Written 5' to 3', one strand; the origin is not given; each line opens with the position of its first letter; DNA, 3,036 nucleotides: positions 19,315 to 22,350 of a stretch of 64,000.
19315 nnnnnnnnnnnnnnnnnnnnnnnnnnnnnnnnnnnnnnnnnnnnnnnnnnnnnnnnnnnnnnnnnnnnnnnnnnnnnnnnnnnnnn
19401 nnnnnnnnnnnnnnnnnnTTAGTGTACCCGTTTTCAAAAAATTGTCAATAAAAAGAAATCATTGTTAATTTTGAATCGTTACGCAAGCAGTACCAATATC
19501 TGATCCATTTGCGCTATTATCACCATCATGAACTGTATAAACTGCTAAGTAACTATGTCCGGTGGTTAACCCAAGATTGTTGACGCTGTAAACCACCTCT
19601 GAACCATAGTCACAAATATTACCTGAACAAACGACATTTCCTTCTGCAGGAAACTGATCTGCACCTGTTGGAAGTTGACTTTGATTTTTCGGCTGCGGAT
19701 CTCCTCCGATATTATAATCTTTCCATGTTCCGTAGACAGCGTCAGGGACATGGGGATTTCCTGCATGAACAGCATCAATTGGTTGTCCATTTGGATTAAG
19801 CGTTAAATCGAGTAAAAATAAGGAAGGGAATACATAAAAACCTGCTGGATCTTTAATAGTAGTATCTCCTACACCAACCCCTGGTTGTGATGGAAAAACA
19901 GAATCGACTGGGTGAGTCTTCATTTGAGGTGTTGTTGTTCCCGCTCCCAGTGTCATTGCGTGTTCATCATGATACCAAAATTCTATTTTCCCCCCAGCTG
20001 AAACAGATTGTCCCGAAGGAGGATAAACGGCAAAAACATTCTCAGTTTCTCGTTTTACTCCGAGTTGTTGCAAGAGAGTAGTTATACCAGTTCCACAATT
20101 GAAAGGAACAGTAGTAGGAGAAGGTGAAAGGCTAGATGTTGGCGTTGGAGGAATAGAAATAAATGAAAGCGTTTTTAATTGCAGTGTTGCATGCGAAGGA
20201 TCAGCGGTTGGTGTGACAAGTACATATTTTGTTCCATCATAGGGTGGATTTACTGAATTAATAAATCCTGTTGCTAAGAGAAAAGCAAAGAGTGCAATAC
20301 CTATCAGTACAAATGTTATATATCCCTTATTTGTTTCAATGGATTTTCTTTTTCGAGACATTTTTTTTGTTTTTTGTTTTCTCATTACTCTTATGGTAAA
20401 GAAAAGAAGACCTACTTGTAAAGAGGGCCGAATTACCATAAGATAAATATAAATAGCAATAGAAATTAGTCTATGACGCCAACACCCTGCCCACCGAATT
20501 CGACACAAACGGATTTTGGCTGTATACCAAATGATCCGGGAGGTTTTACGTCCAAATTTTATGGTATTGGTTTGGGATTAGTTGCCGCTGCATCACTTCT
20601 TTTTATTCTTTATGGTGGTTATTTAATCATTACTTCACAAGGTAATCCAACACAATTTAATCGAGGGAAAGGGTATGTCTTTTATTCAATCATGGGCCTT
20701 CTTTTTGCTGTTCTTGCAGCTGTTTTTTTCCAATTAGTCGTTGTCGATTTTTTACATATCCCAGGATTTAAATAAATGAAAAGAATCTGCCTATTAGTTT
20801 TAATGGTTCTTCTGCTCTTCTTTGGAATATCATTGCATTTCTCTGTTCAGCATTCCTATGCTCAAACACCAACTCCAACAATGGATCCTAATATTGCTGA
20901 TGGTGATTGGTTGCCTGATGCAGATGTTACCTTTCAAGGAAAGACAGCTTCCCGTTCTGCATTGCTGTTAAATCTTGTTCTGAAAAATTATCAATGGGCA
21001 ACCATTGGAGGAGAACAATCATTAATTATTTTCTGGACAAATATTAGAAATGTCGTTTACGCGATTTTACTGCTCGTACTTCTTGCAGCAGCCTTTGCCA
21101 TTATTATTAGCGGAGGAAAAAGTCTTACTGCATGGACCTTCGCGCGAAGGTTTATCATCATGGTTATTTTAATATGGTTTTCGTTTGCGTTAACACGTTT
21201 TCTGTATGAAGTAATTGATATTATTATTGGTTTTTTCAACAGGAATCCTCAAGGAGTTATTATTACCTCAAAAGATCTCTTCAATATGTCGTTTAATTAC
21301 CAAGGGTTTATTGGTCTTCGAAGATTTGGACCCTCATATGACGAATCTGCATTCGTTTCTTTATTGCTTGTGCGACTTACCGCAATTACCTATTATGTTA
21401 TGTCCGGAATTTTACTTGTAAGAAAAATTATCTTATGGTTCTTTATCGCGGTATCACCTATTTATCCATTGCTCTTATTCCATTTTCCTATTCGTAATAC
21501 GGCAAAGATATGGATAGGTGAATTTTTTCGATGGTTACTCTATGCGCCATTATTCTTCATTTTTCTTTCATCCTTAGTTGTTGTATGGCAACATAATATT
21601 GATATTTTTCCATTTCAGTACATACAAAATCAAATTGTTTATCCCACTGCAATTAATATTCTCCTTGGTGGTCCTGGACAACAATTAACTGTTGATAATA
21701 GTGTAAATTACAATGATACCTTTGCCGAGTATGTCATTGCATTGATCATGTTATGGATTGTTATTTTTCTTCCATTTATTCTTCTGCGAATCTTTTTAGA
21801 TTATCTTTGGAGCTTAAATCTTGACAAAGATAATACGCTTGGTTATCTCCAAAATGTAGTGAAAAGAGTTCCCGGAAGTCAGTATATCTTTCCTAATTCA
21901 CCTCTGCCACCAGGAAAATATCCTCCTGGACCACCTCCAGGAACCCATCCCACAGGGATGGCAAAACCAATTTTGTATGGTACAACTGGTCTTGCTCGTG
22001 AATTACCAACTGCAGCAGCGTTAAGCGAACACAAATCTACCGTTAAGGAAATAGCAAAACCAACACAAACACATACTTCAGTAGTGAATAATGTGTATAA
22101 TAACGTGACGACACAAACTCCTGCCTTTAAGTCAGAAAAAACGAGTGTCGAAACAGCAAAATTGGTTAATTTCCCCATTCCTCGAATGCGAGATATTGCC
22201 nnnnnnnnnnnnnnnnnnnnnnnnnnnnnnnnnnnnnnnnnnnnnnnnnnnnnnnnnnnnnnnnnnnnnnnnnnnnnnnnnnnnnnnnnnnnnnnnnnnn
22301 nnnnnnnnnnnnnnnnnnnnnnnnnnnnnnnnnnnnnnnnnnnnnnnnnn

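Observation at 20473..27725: Three-gene locus: pilin-like protein, large polytopic membrane protein and Hsp100 ATPase sharing one ~50-aa repeat family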

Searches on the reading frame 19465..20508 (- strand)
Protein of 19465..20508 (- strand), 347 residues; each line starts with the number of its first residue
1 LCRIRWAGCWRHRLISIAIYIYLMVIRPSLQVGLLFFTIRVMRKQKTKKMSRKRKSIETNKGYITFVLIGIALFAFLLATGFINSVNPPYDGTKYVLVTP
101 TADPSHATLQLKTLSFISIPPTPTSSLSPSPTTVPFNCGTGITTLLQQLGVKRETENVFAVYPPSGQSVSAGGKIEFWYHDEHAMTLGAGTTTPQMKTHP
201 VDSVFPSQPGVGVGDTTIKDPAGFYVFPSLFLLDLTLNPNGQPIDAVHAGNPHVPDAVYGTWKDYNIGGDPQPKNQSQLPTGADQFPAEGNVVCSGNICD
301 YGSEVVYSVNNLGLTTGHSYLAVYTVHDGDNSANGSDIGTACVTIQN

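Call 3: search_protein_families(library=pfam, proteins=[window:19465-20508:-], max_evalue=1)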
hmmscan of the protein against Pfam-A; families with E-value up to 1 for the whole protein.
window:19465-20508:- (347 aa): 2 families
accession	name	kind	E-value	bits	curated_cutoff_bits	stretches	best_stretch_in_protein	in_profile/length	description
PF03793.24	PASTA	-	0.033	14.6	23.2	1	145-178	17-61/64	PASTA domain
PF13520.12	AA_permease_2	-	0.088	12.1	27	1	33-89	367-412/427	Amino acid permease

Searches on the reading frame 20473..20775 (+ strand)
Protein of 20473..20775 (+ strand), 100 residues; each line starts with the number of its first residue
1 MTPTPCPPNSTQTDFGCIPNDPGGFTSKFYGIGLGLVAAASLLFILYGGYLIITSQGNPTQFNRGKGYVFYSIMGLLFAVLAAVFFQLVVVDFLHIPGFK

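Call 3: search_protein_families(library=pfam, proteins=[window:20473-20775:+], max_evalue=1)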
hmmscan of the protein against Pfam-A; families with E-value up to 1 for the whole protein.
window:20473-20775:+ (100 aa): 2 families
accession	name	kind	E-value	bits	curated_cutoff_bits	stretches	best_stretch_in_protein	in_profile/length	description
PF18895.5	T4SS_pilin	-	4.8e-05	23.8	26.6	1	31-89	14-71/71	Type IV secretion system pilin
PF24357.1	TMD0_ABC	-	0.093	13.3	27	1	36-90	29-82/159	ABC transporter TMD0 domain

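Call 4: search_protein_families(library=ncbifam, proteins=[window:20473-20775:+], max_evalue=1)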
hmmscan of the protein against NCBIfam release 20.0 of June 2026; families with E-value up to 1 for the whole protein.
window:20473-20775:+ (100 aa): 2 families
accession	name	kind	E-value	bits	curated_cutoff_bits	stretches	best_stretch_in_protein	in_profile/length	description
NF045849.1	ICE_MMCAP2_0565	equivalog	0.00073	19.2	40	1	25-90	12-77/80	Mbov_0395 family pilin-like conjugal transfer protein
NF041635.1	STM3941_fam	subfamily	0.63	9.9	40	1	36-86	7-52/157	STM3941 family protein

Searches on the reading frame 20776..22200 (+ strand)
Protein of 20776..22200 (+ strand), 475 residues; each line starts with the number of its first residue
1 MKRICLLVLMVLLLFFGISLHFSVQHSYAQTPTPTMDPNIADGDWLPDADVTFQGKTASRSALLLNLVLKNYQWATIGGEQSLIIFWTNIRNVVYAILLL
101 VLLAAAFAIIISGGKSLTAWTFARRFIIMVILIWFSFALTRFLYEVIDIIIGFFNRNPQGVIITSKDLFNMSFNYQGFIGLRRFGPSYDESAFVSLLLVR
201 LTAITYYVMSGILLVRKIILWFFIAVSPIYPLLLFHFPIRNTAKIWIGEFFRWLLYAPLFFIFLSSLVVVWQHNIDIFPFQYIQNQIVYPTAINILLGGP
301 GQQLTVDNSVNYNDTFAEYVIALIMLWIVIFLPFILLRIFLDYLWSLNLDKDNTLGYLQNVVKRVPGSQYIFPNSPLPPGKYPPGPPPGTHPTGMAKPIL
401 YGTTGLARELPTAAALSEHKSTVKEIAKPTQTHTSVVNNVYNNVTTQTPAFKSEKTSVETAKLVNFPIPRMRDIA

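Call 29: find_related_loci(query=A2, collection=genome_contigs, flank=10000)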
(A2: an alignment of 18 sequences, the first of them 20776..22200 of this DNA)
Query A2 (475 aa) in genome_contigs; peptide patterns used: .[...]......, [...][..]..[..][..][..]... (x = any residue, [..] = any of these).
179 stretches matched a pattern; 142 encode a relative of the query (tblastn E <= 1e-3); the best 80 are kept; 80 distinct loci.
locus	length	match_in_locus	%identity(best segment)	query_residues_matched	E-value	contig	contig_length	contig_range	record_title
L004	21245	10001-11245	49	29-475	3e-126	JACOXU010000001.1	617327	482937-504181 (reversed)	MAG: Candidatus Levyibacteriota bacterium isolate NC_groundwater_161_Ag_S-0.1um_37_19 S4_GD2017_2_S1_scaffold_10, whole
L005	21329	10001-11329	47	1-475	4e-124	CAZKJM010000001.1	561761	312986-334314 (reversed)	MAG TPA_asm: uncultured Gammaproteobacteria bacterium isolate binchicken_co20_415 genome assembly, contig: NODE_8_length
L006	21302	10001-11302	48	2-475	5e-124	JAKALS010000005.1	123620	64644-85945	MAG: bacterium isolate WY5.bin132 NODE_219_length_123620_cov_6.550169, whole genome shotgun sequence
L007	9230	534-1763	50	29-475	3e-121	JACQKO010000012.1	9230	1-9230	MAG: Candidatus Levyibacteriota bacterium isolate NC_groundwater_1179_Ag_S-0.1um_40_84 S_p1_S3_coassembly_k141_353883, w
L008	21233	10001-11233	45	42-475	1e-118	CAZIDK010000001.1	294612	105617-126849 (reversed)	MAG TPA_asm: uncultured Gammaproteobacteria bacterium isolate SRP302447_co4_23 genome assembly, contig: NODE_116_length_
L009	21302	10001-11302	45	27-475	3e-118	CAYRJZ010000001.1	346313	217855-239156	MAG TPA_asm: uncultured Gammaproteobacteria bacterium isolate SRP170004_co1_576 genome assembly, contig: NODE_25_length_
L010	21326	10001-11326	46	1-475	3e-117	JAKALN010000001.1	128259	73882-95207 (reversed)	MAG: bacterium isolate WY5.bin128 NODE_199_length_128259_cov_9.479966, whole genome shotgun sequence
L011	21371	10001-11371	48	1-475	2e-117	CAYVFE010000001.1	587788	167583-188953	MAG TPA_asm: uncultured Gammaproteobacteria bacterium isolate binchicken_co173_433 genome assembly, contig: NODE_6_lengt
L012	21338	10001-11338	44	26-475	1e-116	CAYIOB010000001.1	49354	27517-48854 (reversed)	MAG TPA_asm: uncultured Gammaproteobacteria bacterium isolate ERP119705_co25_644 genome assembly, contig: NODE_228_lengt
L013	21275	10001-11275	47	14-475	2e-116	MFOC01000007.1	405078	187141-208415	MAG: Candidatus Levybacteria bacterium RIFCSPHIGHO2_02_FULL_40_18 rifcsphigho2_02_scaffold_49, whole genome shotgun sequ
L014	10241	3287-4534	45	25-475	2e-114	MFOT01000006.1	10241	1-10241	MAG: Candidatus Levybacteria bacterium RIFCSPLOWO2_01_FULL_38_21 rifcsplowo2_01_scaffold_16734, whole genome shotgun seq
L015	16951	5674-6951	45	17-475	2e-114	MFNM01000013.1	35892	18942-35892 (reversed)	MAG: Candidatus Levybacteria bacterium RIFCSPHIGHO2_01_FULL_37_33 rifcsphigho2_01_scaffold_2070, whole genome shotgun se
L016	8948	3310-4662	46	9-475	3e-114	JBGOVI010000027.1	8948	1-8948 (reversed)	MAG: Patescibacteria group bacterium isolate OBJ_0618_7090110_119 k141_8028959_length_8948_cov_109.0000, whole genome sh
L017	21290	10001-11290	49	27-426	3e-114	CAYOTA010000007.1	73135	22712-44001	MAG TPA_asm: uncultured Gammaproteobacteria bacterium isolate SRP302895_co1_52 genome assembly, contig: NODE_647_length_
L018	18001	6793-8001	47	45-475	1e-113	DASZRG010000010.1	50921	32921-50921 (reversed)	MAG TPA_asm: Patescibacteria group bacterium isolate SMAG_U6018 k141_414670, whole genome shotgun sequence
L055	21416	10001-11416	40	1-473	1e-106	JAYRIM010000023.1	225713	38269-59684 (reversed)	MAG: Candidatus Levyibacteriota bacterium isolate SZ_szas25bin.53 k141_1259646, whole genome shotgun sequence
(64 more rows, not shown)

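Call 42: search_protein_families(library=pfam, alignment_id=A2, max_evalue=0.1)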
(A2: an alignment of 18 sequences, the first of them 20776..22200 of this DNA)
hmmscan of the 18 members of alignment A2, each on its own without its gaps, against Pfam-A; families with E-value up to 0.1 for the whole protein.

A. member 1, window:20776-22200:+ (475 aa): 0 families

B. families by the number of members that match (of 18 scanned): 13 families
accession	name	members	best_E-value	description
PF24225.1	DUF7441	8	0.00081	Domain of unknown function (DUF7441)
PF04610.19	TrbL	7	2.7e-06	TrbL/VirB6 plasmid conjugal transfer protein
PF13288.12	DXPR_C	1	0.00056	DXP reductoisomerase C-terminal domain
PF19901.4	DUF6374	1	0.0053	Family of unknown function (DUF6374)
PF01132.26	EFP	1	0.0056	Elongation factor P (EF-P) OB domain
PF11876.13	TsiV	1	0.016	Type VI immunity for VRR-NUC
PF14069.11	SpoVIF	1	0.026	Stage VI sporulation protein F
PF16702.10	DUF5063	1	0.028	Domain of unknown function (DUF5063)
PF17840.6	Tugs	1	0.03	Tethering Ubl4a to BAGS domain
PF00210.30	Ferritin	1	0.038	Ferritin-like domain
PF21106.3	YtxK_like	1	0.052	YtxK N-terminal helical domain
PF13220.11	DUF4028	1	0.053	Protein of unknown function (DUF4028)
PF08869.16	XisI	1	0.074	XisI protein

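Call 57: predict_structure(alignment_id=A4)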
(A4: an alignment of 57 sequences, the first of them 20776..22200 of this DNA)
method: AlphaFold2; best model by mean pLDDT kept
length: 475 residues; sequences in the alignment: 57
mean_pLDDT: 76.4   pTM: 0.67
mean pLDDT of the five models: 76.4, 71.7, 69.7, 69.2, 64.3
residues with pLDDT >= 90: 171; 70-90: 152; 50-70: 81; < 50: 71
segments of 3 or more residues with pLDDT < 50: 380-382, 389-452
pLDDT, mean of each block of 10 residues (from residue 1): 86 90 57 67 93 93 94 66 81 90 90 83 89 90 91 92 91 82 92 93 96 93 87 81 88 94 94 74 71 84 77 86 95 95 77 67 69 54 49 44 42 39 43 41 43 53 56 54
secondary structure, 60 per line:
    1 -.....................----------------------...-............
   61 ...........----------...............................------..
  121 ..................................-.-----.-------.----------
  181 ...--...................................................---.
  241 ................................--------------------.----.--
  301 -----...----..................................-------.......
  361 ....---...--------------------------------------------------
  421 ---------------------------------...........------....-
elements in order: H2-22 E45-47 H49-71 H82-112 H119-154 E181-183 H186-236 H240-272 H313-346 H354-364 H454-464 H471-474

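Call 61: fold_search(model_id=the predicted structure, library=pdb)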
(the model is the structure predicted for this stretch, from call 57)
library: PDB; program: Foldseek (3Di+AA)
matches with E <= 10: 34; with E <= 0.001: 0
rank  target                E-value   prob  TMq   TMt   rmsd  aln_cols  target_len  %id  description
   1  8rt9_F                1.2e-02  0.99  0.27  0.42  10.8       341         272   13  Stalk complex full-length structure (TrwJ/VirB5-TrwI/VirB6) from the fully-assembled R388 type IV secretion system det (released 2024-06-19)
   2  7o3v_F                2.6e-02  0.99  0.29  0.47   9.2       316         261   13  Stalk complex structure (TrwJ/VirB5-TrwI/VirB6) from the fully-assembled R388 type IV secretion system determined by c (released 2022-06-22)
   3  8rtd_L                3.2e-02  0.98  0.28  0.43   9.8       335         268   12  Stalk-Arches-IMC structure from the fully-assembled R388 type IV secretion system determined by cryo-EM. (released 2024-06-19)
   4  7o3v_J                1.2e-01  0.89  0.27  0.43  10.4       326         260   12  Stalk complex structure (TrwJ/VirB5-TrwI/VirB6) from the fully-assembled R388 type IV secretion system determined by c (released 2022-06-22)
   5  8rtd_H                5.0e-01  0.72  0.20  0.37   6.2       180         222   15  Stalk-Arches-IMC structure from the fully-assembled R388 type IV secretion system determined by cryo-EM. (released 2024-06-19)
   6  8rtd_I                8.0e-01  0.51  0.18  0.36   6.5       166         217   14  Stalk-Arches-IMC structure from the fully-assembled R388 type IV secretion system determined by cryo-EM. (released 2024-06-19)
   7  7o3v_I                1.2e+00  0.51  0.20  0.42   5.8       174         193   14  Stalk complex structure (TrwJ/VirB5-TrwI/VirB6) from the fully-assembled R388 type IV secretion system determined by c (released 2022-06-22)
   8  7o3v_H                1.6e+00  0.38  0.18  0.40   6.7       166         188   13  Stalk complex structure (TrwJ/VirB5-TrwI/VirB6) from the fully-assembled R388 type IV secretion system determined by c (released 2022-06-22)
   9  3sfv_B                4.4e+00  0.04  0.12  0.16  24.6       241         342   12  Crystal structure of the GDP-bound Rab1a S25N mutant in complex with the coiled-coil domain of LidA from Legionella pn (released 2012-04-18)
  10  7l2p_D                4.9e+00  0.03  0.12  0.11  21.0       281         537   10  cryo-EM structure of unliganded minimal TRPV1 (released 2021-09-22)
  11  3o1h_A                4.9e+00  0.02  0.10  0.16  33.4       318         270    6  Crystal Structure of the TorS sensor domain - TorT complex in the presence of TMAO (released 2011-12-21)
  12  3o1i_B                5.4e+00  0.03  0.12  0.17  33.9       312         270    9  Crystal Structure of the TorS sensor domain - TorT complex in the absence of ligand (released 2011-12-21)
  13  7rz8_A                5.4e+00  0.02  0.11  0.10  19.3       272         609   11  Structure of the complex of LBD-TMD part of AMPA receptor GluA2 with auxiliary subunit TARP gamma-5 bound to agonist q (released 2021-10-27)
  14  9in9                  5.4e+00  0.02  0.10  0.18  27.8       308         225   11  Structure of the viral channelrhodopsin OLPVR1 at low pH obtained by soaking (released 2025-03-12)
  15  8b6h_DC               5.4e+00  0.02  0.10  0.08  23.3       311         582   11  Cryo-EM structure of cytochrome c oxidase dimer (complex IV) from respiratory supercomplex of Tetrahymena thermophila (released 2023-03-29)
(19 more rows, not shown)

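Call 98: search_protein_families(library=pfam, proteins=[L055:4866-7166:-, L055:7218-9050:-, L055:9101-9901:+, L055:13384-14910:+, L055:14954-16798:+, L055:16840-18615:+, L055:4135-4866:-], max_evalue=0.001)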
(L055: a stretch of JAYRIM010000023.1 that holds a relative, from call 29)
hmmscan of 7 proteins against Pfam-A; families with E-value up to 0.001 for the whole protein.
L055:4866-7166:- (766 aa): 2 families
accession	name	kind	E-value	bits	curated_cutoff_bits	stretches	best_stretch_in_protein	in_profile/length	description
PF04865.19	Baseplate_J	-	3.7e-07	30.1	21.1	1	473-571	20-110/255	Baseplate J-like protein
PF21110.3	GlxA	-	1.4e-05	26.1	27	1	475-563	1-97/105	GlxA beta barrel domain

L055:7218-9050:- (610 aa): 2 families
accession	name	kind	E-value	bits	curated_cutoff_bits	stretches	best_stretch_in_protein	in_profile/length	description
PF01411.24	tRNA-synt_2c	-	1.3e-115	387.5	30.3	1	6-450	1-436/552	tRNA synthetases class II (A)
PF07973.19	tRNA_SAD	-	2.3e-12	47.1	24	1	556-605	3-44/44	Threonyl and Alanyl tRNA synthetase second additional domain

L055:9101-9901:+ (266 aa): 1 family
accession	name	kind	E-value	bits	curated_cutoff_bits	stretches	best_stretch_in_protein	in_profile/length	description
PF00459.30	Inositol_P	-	2.2e-48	165.5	27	1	18-239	20-249/271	Inositol monophosphatase family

L055:13384-14910:+ (508 aa): 1 family
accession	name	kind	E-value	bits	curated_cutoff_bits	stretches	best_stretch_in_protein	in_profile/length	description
PF00082.27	Peptidase_S8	-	1.3e-59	202.3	21.8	1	182-432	2-274/288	Subtilase family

L055:14954-16798:+ (614 aa): 2 families
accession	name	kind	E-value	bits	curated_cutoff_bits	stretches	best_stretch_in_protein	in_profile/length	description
PF00082.27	Peptidase_S8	-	9.5e-59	199.5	21.8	1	168-396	2-271/288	Subtilase family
PF17210.9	SdrD_B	-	5.7e-09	36.6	29.7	1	487-546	6-67/112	SdrD B-like domain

L055:16840-18615:+ (591 aa): 8 families
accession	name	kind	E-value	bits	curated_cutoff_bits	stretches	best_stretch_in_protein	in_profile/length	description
PF00009.33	GTP_EFTU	-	2.2e-53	181.1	26.5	1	8-186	2-188/188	Elongation factor Tu GTP binding domain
PF06421.17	LepA_C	-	8.5e-35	119.6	29.7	1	484-589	1-106/107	GTP-binding protein LepA C-terminus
PF00679.30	EFG_C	-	2.1e-20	73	27.9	1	396-479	2-85/89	Elongation factor G C-terminus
PF03144.31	GTP_EFTU_D2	-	3.3e-13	50.3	30.3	1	209-278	1-72/73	Elongation factor Tu domain 2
PF14492.12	EFG_III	-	5e-07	30.1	27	1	306-379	1-71/75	Elongation Factor G, domain III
PF00071.28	Ras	-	1.1e-05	25.5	21.6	1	51-184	24-160/162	Ras family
PF22042.2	EF-G_D2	-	5.6e-05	23.6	27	1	195-260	2-66/84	Elongation factor G domain 2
PF01926.29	MMR_HSR1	-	0.00033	21.2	21.9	0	13-136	3-113/113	50S ribosome-binding GTPase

L055:4135-4866:- (243 aa): 1 family
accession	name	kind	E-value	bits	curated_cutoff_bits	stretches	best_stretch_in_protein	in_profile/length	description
PF04203.18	Sortase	-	3e-23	82.3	26.6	1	113-241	1-124/125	Sortase domain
